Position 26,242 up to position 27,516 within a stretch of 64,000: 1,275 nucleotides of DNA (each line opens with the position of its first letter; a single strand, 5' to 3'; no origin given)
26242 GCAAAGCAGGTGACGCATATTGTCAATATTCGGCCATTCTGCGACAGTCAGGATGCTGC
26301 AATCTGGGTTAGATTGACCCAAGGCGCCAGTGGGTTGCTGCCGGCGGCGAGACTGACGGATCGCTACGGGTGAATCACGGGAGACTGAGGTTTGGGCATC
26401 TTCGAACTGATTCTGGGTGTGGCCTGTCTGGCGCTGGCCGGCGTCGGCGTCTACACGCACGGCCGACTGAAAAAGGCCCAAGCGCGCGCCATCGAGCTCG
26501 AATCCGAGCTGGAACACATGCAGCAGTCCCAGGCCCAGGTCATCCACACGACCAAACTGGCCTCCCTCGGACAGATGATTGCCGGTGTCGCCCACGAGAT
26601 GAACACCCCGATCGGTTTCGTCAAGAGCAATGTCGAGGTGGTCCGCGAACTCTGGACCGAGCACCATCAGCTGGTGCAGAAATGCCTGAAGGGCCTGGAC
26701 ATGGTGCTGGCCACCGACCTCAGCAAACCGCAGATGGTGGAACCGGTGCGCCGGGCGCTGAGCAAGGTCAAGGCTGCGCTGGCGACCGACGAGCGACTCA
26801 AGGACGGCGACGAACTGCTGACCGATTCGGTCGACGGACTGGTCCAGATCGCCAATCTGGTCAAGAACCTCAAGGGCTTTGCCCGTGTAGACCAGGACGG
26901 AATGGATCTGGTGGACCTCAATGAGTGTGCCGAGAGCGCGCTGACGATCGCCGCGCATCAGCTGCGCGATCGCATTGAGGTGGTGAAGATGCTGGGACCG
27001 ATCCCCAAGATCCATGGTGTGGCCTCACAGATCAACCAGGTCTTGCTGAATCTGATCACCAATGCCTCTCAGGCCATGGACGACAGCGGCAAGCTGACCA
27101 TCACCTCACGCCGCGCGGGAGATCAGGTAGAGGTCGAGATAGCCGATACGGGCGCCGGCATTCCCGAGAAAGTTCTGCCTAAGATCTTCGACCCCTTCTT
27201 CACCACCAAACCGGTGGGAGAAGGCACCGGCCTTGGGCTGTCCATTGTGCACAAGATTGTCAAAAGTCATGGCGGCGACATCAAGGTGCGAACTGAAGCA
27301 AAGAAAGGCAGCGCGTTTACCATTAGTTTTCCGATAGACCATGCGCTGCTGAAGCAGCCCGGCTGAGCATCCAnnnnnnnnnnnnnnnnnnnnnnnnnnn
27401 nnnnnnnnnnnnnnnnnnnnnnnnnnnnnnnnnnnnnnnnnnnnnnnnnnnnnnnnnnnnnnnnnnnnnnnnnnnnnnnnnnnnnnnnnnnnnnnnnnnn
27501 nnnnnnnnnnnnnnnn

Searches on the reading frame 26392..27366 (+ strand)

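Call 66: search_protein_families(library=ncbifam, proteins=[window:26392-27366:+], max_evalue=0.00001)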
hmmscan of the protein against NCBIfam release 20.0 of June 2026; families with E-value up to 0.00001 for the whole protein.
window:26392-27366:+ (324 aa): 76 families (the best 25 are shown)
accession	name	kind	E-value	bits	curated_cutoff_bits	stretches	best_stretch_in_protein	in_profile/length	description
NF038348.1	T2SS_HK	subfamily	8.6e-69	232.4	450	1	40-315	308-573/574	histidine kinase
NF052574.1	HisKinEspCMyxo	equivalog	1.9e-56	191.7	1200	1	134-315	451-637/785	serine histidine kinase EspC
NF008468.0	PRK11360.1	equivalog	6.7e-52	176.7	646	2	152-317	443-610/616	two-component system sensor histidine kinase AtoS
NF052573.1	HisKinEspAMyxo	equivalog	1.5e-48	165.4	1400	1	119-313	409-609/755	serine histidine kinase EspA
NF007688.0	PRK10364.1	equivalog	1.4e-40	139.4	479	1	162-316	298-452/460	two-component system sensor histidine kinase ZraS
NF047497.1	HK_LIC_12097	equivalog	4.2e-36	124.4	500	2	150-315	198-366/367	LIC_12097 family sensor histidine kinase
NF010411.0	PRK13837.1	equivalog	8.1e-36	123.3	647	1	157-317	503-677/828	two-component system VirA-like sensor kinase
NF046044.1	PnpS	equivalog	8.1e-32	110.7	400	1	153-314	220-390/390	two-component system histidine kinase PnpS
NF041777.1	sens_FixL_Rhizob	equivalog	4.2e-30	104.8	850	1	212-317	377-483/485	sensor protein FixL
NF046026.1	HisKinCckACaul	equivalog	1.8e-29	102.4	1000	1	151-318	349-535/678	cell cycle histidine kinase CckA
NF010076.0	PRK13557.1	subfamily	2.5e-29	102.1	631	1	152-319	215-398/540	histidine kinase famiy protein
NF046020.1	HisKinCckABruc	equivalog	5e-29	100.7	1000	1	211-315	588-707/868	cell cycle histidine kinase CckA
NF047794.1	HisKinPtgB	equivalog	4.9e-28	97.8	1000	1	140-307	480-647/656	two-component system sensor histidine kinase PgtB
TIGR02966.1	phoR_proteo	equivalog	5.3e-27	94.7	334.2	1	152-313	163-333/333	phosphate regulon sensor histidine kinase PhoR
NF006800.0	PRK09303.1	equivalog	5.4e-27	94.7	342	1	194-315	252-377/383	histidine kinase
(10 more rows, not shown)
